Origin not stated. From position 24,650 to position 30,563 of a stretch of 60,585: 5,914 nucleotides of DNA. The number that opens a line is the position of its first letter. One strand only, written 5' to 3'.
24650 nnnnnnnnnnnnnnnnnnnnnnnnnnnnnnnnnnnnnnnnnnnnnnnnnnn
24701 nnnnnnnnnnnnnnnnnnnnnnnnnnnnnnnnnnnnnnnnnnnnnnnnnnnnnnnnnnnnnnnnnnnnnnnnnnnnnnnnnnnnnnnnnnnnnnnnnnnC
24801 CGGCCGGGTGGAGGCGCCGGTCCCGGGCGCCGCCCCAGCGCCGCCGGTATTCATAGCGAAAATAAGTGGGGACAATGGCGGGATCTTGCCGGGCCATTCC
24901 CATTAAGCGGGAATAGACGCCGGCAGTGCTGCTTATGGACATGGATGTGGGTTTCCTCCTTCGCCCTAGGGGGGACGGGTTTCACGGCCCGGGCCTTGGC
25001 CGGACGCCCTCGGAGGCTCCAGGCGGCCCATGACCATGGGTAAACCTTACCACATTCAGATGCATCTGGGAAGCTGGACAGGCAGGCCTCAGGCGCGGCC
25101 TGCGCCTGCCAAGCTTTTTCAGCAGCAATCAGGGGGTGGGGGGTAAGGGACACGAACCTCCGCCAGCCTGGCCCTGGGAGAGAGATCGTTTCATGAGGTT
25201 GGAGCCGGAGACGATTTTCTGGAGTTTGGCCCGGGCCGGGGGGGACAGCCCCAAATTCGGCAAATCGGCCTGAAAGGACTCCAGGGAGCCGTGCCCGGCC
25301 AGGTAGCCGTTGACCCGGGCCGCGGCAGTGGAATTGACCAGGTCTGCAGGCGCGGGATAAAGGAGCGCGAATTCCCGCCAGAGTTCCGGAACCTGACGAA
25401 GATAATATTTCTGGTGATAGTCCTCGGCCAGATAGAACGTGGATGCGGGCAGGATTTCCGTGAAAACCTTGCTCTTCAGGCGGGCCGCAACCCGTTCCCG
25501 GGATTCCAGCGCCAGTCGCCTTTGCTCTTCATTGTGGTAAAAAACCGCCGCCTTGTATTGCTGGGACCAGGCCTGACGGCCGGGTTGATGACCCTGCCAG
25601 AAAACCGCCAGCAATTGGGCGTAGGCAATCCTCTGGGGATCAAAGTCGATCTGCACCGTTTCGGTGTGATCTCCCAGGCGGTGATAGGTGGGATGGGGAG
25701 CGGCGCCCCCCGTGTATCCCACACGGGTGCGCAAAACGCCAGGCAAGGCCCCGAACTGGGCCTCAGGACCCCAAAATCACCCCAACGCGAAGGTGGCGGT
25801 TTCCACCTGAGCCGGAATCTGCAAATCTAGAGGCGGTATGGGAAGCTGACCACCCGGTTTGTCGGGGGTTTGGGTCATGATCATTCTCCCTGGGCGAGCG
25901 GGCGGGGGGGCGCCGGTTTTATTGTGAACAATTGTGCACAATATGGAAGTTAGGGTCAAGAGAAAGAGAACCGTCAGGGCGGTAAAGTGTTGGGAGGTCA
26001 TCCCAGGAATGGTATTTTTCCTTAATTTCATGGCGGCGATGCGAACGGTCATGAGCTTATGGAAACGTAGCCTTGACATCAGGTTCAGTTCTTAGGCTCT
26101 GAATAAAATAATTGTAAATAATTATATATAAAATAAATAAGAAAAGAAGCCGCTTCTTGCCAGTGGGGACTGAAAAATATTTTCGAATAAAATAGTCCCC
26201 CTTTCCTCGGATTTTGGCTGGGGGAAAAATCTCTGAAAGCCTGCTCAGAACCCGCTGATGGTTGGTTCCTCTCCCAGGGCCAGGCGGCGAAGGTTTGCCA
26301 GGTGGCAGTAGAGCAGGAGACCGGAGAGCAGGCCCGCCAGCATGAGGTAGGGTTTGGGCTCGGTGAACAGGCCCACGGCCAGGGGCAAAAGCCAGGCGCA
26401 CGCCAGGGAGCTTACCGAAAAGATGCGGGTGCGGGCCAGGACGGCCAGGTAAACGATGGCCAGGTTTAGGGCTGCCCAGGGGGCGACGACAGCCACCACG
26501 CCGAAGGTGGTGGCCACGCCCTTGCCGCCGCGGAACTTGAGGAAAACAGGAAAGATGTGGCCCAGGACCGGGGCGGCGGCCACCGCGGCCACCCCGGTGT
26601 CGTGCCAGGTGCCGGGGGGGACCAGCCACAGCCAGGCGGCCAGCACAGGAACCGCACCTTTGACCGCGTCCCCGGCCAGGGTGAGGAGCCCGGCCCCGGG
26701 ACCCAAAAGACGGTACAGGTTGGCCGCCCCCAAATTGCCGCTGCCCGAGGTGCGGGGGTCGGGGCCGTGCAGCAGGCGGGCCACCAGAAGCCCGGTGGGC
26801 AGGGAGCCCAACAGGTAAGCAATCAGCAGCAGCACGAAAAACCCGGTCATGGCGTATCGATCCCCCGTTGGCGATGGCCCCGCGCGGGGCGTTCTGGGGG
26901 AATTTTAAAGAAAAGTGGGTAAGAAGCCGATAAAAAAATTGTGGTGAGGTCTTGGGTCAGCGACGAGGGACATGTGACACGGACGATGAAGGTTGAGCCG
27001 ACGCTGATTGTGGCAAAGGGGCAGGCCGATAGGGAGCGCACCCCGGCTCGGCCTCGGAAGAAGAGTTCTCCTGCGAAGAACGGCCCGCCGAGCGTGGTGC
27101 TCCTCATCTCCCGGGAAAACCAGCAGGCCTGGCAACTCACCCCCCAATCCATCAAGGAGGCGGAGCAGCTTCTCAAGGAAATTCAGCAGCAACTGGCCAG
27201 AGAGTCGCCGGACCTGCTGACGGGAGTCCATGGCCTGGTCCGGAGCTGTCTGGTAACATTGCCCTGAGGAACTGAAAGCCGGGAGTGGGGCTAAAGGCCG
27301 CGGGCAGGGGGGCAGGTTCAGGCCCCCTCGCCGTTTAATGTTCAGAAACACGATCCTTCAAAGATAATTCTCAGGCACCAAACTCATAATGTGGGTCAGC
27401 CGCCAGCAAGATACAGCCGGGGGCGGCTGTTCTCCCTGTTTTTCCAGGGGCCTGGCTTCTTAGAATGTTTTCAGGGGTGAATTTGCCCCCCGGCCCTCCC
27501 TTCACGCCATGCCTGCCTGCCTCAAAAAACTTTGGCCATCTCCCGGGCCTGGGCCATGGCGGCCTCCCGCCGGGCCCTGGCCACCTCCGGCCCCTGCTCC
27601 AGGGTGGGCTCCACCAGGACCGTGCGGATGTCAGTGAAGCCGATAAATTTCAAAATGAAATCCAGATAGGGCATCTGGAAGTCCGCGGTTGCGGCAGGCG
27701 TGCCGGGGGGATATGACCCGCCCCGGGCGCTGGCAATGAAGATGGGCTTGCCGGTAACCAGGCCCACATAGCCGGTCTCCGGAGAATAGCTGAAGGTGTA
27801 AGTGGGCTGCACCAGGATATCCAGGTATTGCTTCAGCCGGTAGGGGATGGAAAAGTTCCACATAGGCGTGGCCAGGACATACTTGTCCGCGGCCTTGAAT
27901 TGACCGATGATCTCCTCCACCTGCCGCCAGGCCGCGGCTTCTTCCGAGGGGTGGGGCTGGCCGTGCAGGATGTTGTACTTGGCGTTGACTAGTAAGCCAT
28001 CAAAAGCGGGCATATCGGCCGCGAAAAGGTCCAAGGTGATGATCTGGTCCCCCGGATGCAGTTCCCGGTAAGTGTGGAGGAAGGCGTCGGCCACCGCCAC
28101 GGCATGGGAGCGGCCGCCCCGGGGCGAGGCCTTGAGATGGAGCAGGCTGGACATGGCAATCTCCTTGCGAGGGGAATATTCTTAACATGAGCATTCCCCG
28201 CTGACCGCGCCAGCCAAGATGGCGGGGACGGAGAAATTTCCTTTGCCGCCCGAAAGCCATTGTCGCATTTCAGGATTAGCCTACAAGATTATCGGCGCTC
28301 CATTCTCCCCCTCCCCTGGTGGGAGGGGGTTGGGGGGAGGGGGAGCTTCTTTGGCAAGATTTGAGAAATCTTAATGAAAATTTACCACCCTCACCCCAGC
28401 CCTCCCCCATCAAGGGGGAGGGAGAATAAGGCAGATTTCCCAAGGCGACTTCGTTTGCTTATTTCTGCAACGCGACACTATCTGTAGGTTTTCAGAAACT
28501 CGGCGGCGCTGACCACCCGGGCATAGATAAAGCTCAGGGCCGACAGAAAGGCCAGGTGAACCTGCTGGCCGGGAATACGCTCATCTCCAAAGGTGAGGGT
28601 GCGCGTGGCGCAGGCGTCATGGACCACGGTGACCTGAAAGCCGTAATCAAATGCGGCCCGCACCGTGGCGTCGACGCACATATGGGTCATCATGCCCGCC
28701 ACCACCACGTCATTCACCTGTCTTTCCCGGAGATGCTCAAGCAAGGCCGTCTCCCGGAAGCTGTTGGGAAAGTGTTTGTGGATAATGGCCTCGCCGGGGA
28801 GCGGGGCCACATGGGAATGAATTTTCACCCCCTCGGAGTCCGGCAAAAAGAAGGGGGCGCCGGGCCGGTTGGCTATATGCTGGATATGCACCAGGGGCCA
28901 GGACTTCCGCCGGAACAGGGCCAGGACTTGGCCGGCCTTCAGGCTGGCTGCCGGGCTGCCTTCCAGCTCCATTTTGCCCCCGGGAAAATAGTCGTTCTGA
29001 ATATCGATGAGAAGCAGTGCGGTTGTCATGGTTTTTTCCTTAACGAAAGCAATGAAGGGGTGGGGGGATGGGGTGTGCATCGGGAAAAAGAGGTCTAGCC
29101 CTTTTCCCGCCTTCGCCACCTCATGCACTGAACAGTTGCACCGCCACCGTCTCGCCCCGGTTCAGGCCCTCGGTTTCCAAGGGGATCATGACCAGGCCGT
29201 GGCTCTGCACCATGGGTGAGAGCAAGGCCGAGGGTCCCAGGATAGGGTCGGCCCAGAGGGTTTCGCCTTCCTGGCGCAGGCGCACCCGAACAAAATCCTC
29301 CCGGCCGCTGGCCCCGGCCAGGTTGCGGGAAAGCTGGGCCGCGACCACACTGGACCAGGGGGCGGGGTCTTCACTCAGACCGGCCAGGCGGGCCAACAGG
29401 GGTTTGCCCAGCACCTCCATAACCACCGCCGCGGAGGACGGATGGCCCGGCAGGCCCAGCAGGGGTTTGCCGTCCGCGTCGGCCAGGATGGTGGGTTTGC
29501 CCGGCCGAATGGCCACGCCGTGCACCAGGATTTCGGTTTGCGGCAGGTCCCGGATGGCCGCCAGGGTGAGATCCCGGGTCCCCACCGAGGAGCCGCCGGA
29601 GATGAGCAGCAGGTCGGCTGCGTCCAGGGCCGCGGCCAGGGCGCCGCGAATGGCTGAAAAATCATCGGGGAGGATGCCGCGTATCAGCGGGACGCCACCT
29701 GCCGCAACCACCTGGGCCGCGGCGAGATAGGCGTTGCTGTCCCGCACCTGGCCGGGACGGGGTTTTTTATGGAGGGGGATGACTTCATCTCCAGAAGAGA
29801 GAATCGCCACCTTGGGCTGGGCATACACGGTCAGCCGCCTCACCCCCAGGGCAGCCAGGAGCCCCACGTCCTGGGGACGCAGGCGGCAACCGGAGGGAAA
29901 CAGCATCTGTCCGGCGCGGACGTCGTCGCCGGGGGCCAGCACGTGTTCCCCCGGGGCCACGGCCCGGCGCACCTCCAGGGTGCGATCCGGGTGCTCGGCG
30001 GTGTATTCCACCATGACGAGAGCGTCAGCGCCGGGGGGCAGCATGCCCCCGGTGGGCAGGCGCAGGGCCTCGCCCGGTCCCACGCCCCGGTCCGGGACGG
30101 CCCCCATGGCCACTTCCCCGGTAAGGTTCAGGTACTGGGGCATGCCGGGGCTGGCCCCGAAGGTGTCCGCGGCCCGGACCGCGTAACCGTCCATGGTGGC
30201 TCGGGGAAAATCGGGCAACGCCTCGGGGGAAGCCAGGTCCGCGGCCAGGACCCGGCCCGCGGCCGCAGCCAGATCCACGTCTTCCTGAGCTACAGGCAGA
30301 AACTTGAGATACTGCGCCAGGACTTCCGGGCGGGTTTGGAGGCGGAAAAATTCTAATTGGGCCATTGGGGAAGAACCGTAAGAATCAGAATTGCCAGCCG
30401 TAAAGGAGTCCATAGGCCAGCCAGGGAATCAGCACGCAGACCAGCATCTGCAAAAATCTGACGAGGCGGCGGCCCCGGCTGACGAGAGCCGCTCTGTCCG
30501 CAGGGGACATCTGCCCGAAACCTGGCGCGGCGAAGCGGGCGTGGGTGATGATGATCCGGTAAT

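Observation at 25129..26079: Selenocysteine MsrA: an in-frame TGA replaces the catalytic Cys, and the ORF track splits the gene in two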

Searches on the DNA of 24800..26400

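Call 51: search_rna_families(source=window, start=24800, end=26400, threshold=evalue, max_evalue=1)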
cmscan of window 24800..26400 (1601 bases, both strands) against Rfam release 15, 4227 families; matches with E-value up to 1: 2.
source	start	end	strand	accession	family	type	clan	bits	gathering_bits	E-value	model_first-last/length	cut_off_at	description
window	25070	25117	+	RF03383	mir-1976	Gene; miRNA;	-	20.5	71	0.44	1-52/52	no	mir-1976 microRNA precursor family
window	26019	26182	+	RF03159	RAGATH-7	Gene; sRNA;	-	16.8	111.8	0.68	1-208/208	no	RAGATH-7 RNA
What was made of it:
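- Closest known: Escherichia coli fdhF-type bacterial SECIS. Different: No Rfam family matched (call 51).
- Tried and rejected: Rfam on 24800-26400 (call 51).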

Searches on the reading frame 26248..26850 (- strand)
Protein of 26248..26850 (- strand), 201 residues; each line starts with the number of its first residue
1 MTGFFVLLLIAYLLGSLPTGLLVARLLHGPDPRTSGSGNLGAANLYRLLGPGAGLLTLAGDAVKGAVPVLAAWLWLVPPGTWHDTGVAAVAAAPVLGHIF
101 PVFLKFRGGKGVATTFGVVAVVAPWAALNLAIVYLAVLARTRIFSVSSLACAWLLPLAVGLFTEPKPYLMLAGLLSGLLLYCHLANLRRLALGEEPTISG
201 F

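Call 26: search_protein_families(library=pfam, proteins=[window:26248-26850:-], max_evalue=0.00001)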
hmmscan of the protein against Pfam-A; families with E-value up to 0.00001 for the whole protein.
window:26248-26850:- (201 aa): 1 family
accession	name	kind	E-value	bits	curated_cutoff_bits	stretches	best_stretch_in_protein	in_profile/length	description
PF02660.20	G3P_acyltransf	-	5.5e-49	166.9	24.1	1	10-190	1-164/164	Glycerol-3-phosphate acyltransferase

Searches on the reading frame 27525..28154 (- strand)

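Call 26: search_protein_families(library=pfam, proteins=[window:27525-28154:-], max_evalue=0.00001)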
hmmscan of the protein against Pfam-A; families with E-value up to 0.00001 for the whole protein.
window:27525-28154:- (210 aa): 2 families
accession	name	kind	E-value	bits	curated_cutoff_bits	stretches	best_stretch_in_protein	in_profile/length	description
PF02525.22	Flavodoxin_2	-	1.2e-45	156.1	27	1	3-205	2-196/198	Flavodoxin-like fold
PF03358.20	FMN_red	-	5.1e-06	26.6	24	1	74-146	56-117/152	NADPH-dependent FMN reductase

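Call 59: search_protein_families(library=ncbifam, proteins=[window:27525-28154:-], max_evalue=0.00001)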
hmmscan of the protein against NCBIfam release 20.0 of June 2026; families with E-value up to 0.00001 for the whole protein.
window:27525-28154:- (210 aa): 3 families
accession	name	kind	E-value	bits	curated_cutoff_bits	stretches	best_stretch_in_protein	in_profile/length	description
NF010075.0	PRK13556.1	subfamily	4.7e-41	141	188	1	1-210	1-208/208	FMN-dependent NADH-azoreductase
NF010074.0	PRK13555.1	equivalog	8.9e-27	93.8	432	1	1-203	23-223/230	FMN-dependent NADH-azoreductase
NF002370.0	PRK01355.1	subfamily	2e-15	56.8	143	1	1-183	1-170/199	FMN-dependent NADH-azoreductase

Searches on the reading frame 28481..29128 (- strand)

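Call 26: search_protein_families(library=pfam, proteins=[window:28481-29128:-], max_evalue=0.00001)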
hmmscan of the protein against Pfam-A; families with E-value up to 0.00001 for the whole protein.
window:28481-29128:- (216 aa): 1 family
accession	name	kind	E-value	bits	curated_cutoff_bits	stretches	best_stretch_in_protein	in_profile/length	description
PF00857.26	Isochorismatase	-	1.3e-37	130.1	27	1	36-179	1-154/175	Isochorismatase domain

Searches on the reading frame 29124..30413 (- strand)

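Call 26: search_protein_families(library=pfam, proteins=[window:29124-30413:-], max_evalue=0.00001)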
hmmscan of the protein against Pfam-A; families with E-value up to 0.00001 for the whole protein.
window:29124-30413:- (430 aa): 3 families
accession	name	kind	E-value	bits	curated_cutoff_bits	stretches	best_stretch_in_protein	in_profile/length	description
PF03453.22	MoeA_N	-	4.7e-44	150.3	30.8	1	32-190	7-160/160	MoeA N-terminal region (domain I and II)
PF00994.29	MoCF_biosynth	-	6.2e-29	101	26.6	1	203-341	1-143/144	Probable molybdopterin binding domain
PF03454.20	MoeA_C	-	9.2e-16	58.3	22.1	1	359-428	2-72/72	MoeA C-terminal region (domain IV)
